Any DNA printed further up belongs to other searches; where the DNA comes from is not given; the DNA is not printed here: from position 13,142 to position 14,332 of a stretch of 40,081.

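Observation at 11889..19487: Kinase-less catabolic operon built around a split transketolase: candidate undescribed sugar pathway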

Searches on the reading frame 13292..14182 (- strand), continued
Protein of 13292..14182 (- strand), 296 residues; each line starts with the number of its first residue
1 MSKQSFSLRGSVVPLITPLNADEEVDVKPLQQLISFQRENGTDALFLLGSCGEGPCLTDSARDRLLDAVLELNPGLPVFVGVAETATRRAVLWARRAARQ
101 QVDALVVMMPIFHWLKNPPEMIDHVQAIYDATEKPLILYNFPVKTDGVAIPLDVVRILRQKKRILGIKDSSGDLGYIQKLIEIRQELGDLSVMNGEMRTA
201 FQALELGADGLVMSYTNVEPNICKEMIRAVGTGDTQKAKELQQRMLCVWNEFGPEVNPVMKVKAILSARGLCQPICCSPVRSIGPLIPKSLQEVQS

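Call 53: search_protein_families(library=pfam, proteins=[L003:15799-17739:+, L003:13429-15627:+, L004:10908-12041:+], max_evalue=0.001)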
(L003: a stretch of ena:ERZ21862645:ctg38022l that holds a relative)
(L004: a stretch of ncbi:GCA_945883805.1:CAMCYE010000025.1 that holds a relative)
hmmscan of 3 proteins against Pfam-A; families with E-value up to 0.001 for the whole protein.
L003:15799-17739:+ (646 aa): 0 families

L003:13429-15627:+ (732 aa): 1 family
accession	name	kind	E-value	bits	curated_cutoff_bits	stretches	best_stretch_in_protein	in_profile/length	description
PF00404.24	Dockerin_1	-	1.7e-09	38.1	22.9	1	649-699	2-54/57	Dockerin type I domain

L004:10908-12041:+ (377 aa): 0 families

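Call 61: search_protein_representatives(alignment_id=A3)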
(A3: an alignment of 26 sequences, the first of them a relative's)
Query: 26 sequences, 349 profile positions. Proteins with E-value up to 0.001 (for the whole library): 1691; up to 1e-10: 867; up to 1e-30: 185. The best 150 are listed.
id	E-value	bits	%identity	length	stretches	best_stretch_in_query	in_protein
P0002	1.1e-174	596.9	-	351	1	5-349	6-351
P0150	6.6e-76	272.0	-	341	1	16-346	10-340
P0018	3.4e-72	259.8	-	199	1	5-190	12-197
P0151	2.7e-66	240.4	-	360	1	17-345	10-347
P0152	3.4e-63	230.2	-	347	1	18-347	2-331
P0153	1.3e-61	225.0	-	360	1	13-348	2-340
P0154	1.2e-60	221.9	-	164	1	2-163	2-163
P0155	1.4e-60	221.6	-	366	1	14-343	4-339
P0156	2.7e-57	210.8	-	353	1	21-343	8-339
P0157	1.4e-56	208.4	-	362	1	16-342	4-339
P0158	2.0e-56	207.9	-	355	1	17-347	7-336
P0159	3.8e-56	207.0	-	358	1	14-346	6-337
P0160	5.7e-56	206.4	-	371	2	82-343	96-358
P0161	1.0e-55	205.7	-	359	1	16-344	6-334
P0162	1.7e-54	201.6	-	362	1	19-344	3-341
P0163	8.4e-54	199.3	-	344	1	14-344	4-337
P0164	1.5e-53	198.5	-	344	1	14-346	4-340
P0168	2.7e-52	194.4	-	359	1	19-343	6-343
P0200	8.7e-44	166.4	-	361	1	16-343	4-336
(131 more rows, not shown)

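Call 63: search_protein_families(library=pfam, alignment_id=A4, max_evalue=0.01)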
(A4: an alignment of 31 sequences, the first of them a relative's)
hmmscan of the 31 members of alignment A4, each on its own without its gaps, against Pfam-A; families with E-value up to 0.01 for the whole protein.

A. member 1, P0001 (358 aa): 1 family
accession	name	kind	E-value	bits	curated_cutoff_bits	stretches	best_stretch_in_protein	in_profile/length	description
PF01208.23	URO-D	-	2.4e-05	24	23.9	0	175-220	145-196/346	Uroporphyrinogen decarboxylase (URO-D)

B. families by the number of members that match (of 31 scanned): 1 family
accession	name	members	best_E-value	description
PF01208.23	URO-D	26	6e-11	Uroporphyrinogen decarboxylase (URO-D)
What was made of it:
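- On URO-D family (PF01208): The 76%-identical homolog P0001 scores 24.0 bits against a cut-off of 23.9, and 26 of 31 wider-family members hit weakly (call 63).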

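Call 65: list_cluster_members(proteins=[P0150, P0151, P0153, P0155, P0157, P0158, P0163, P0164, P0168, P0200])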
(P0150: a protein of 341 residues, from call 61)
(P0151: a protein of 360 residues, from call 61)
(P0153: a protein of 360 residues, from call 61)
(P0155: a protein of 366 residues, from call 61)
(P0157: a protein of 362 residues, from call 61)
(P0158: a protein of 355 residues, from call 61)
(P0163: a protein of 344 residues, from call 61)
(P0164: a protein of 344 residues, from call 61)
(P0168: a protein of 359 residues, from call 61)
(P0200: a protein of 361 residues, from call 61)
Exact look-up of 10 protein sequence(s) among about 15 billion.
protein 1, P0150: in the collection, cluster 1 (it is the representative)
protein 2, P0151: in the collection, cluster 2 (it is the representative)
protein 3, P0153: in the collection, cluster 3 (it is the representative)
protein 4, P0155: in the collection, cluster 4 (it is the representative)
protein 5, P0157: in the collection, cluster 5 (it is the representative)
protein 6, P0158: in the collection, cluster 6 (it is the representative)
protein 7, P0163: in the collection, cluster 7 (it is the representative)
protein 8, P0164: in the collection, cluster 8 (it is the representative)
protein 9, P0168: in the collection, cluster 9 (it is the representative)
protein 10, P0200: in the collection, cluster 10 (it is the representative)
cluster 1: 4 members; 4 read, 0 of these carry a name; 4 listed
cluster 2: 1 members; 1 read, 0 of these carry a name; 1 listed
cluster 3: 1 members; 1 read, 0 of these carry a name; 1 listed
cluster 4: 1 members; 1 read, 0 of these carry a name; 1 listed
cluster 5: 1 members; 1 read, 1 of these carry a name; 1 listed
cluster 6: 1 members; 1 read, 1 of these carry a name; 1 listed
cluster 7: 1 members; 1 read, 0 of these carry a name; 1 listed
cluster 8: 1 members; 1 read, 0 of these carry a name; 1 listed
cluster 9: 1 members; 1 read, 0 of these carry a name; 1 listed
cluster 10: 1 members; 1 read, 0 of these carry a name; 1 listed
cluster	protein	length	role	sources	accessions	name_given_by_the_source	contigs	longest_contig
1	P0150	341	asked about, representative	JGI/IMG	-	-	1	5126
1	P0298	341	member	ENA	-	-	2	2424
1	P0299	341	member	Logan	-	-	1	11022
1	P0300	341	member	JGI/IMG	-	-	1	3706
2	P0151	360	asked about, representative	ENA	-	-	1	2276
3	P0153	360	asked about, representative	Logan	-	-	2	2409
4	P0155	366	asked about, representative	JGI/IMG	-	-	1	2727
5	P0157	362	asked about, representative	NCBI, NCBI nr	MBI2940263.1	MAG: hypothetical protein HYY04_07455 [Chloroflexi bacterium] | hypothetical protein [Chloroflexota bacterium]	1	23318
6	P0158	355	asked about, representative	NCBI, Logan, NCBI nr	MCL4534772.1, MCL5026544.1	MAG: hypothetical protein M1370_06380 [Bacteroidetes bacterium] | hypothetical protein [Bacteroidota bacterium]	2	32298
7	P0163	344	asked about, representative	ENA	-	-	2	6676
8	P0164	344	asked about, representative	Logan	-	-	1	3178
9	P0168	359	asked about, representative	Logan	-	-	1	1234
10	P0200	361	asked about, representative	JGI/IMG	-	-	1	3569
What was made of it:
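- Tried and rejected: Cluster names were all 'hypothetical' (call 65).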

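Call 66: find_encoding_contigs(protein=P0158, flank=8000, max_places=1)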
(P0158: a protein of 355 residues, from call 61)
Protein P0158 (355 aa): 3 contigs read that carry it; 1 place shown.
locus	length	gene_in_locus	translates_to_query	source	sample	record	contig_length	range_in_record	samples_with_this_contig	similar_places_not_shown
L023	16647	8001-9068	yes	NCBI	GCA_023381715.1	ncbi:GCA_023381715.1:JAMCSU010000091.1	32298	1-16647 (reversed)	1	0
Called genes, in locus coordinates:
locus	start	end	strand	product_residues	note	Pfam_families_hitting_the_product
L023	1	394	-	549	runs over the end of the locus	PF00496:SBP_bac_5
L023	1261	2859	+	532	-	-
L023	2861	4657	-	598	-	PF00009:GTP_EFTU, PF03144:GTP_EFTU_D2, PF00679:EFG_C, PF06421:LepA_C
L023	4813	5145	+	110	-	PF12973:Cupin_7 (weak), PF01050:MannoseP_isomer (weak), PF02311:AraC_binding, PF07883:Cupin_2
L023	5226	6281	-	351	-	PF01522:Polysacc_deac_1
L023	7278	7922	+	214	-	PF02698:DUF218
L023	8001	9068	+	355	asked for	-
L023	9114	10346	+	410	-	PF07690:MFS_1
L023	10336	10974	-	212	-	PF10105:DUF2344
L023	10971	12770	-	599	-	PF19864:Radical_SAM_N2, PF04055:Radical_SAM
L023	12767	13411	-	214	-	PF04079:SMC_ScpB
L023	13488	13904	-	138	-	PF00583:Acetyltransf_1, PF13673:Acetyltransf_10, PF13508:Acetyltransf_7, PF08445:FR47 (weak)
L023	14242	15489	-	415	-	PF07690:MFS_1, PF12832:MFS_1_like (weak), PF07690:MFS_1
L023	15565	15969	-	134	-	PF01850:PIN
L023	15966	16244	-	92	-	-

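Call 67: find_encoding_contigs(protein=P0157, flank=8000, max_places=1)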
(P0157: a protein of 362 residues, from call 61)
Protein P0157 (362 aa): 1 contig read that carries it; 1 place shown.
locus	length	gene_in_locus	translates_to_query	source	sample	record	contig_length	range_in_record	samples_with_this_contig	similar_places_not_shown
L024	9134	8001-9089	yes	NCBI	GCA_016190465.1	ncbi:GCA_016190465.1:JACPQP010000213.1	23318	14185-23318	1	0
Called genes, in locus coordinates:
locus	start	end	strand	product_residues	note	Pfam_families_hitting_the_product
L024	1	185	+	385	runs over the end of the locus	PF07883:Cupin_2 (weak), PF20510:HgmA_N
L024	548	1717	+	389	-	PF13439:Glyco_transf_4, PF13579:Glyco_trans_4_4, PF00534:Glycos_transf_1, PF13692:Glyco_trans_1_4, PF13524:Glyco_trans_1_2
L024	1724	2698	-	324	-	PF01073:3Beta_HSD, PF01370:Epimerase, PF04321:RmlD_sub_bind, PF05368:NmrA (weak), PF13460:NAD_binding_10, PF16363:GDP_Man_Dehyd, PF07993:NAD_binding_4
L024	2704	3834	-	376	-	PF06925:MGDG_synth, PF00534:Glycos_transf_1, PF04101:Glyco_tran_28_C, PF13692:Glyco_trans_1_4 (weak)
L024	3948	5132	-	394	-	PF00155:Aminotran_1_2, PF01212:Beta_elim_lyase (faint)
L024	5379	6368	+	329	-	PF00480:ROK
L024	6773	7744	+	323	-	-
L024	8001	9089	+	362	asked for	-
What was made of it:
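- Tried and rejected: They were uninformative (calls 66, 67).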

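Call 69: search_protein_families(library=ncbifam, proteins=[L001:13246-14025:+, L001:14022-15086:+], max_evalue=1e-10)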
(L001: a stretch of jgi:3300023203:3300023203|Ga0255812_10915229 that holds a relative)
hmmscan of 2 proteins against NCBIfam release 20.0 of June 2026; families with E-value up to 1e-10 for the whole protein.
L001:13246-14025:+ (259 aa): 4 families
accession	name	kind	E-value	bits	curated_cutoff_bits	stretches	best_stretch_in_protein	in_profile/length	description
TIGR02311.1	HpaI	equivalog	6e-39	134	368.8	1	25-244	22-240/249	4-hydroxy-2-oxoheptanedioate aldolase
NF007521.0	PRK10128.1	equivalog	2.8e-35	122.1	441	1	18-243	21-245/267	2-keto-3-deoxy-L-rhamnonate aldolase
NF007849.0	PRK10558.1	equivalog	3e-33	115.3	393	1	24-215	28-217/256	2-dehydro-3-deoxyglucarate aldolase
TIGR03239.1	GarL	equivalog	3.9e-32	111.8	406.75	1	23-215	20-210/249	2-dehydro-3-deoxyglucarate aldolase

L001:14022-15086:+ (354 aa): 16 families
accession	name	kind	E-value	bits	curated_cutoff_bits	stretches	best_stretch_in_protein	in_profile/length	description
TIGR02089.1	TTC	equivalog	2.8e-142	473.8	470.4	1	1-348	1-351/352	tartrate dehydrogenase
NF006048.0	PRK08194.1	equivalog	3e-127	424.5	501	1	1-351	1-351/352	tartrate dehydrogenase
NF002898.0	PRK03437.1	equivalog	7.2e-118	393.8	393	1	2-349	3-345/347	3-isopropylmalate dehydrogenase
TIGR02088.1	LEU3_arch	subfamily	1.5e-84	284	409.8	1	6-345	1-323/324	isopropylmalate/isohomocitrate dehydrogenases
NF040626.1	AksF2_Meth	equivalog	8.9e-80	268.4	540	1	5-351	3-332/333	homoisocitrate dehydrogenase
TIGR00169.1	leuB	equivalog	6.9e-78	262.1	353.2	1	5-348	1-348/349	3-isopropylmalate dehydrogenase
NF040619.1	AksF_Meth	equivalog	1.1e-75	254.9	500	1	5-345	3-343/343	homoisocitrate dehydrogenase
NF006529.0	PRK08997.1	equivalog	2e-69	234.1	510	1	1-348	1-334/335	isocitrate dehydrogenase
NF040855.1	iso_homocit_dh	equivalog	6.2e-62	209.8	680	1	4-351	2-321/345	isocitrate--homoisocitrate dehydrogenase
NF006673.0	PRK09222.1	equivalog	1.5e-61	208.9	509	1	3-350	4-342/482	NADP-dependent isocitrate dehydrogenase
TIGR00175.1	mito_nad_idh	equivalog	2.1e-52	178.3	432.4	1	4-348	4-333/334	isocitrate dehydrogenase (NAD(+))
TIGR02924.1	ICDH_alpha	equivalog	1.4e-50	172.8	561.35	1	6-351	3-339/473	isocitrate dehydrogenase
TIGR00183.1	prok_nadp_idh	equivalog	3.4e-43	148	567.3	2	219-325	283-386/417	isocitrate dehydrogenase (NADP(+))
NF005425.0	PRK07006.1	equivalog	1.7e-40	139.1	490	2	222-324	286-385/416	NADP-dependent isocitrate dehydrogenase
NF005610.0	PRK07362.1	equivalog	2.4e-31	108.9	585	2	218-324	339-442/474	NADP-dependent isocitrate dehydrogenase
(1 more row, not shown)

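Call 85: search_protein_families(library=pfam, proteins=[L021:101-625:+, L021:14317-14910:-, L021:14929-15438:-], max_evalue=0.001)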
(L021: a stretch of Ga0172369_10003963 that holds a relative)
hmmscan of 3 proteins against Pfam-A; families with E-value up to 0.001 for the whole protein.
L021:101-625:+ (174 aa): 0 families

L021:14317-14910:- (197 aa): 0 families

L021:14929-15438:- (169 aa): 0 families
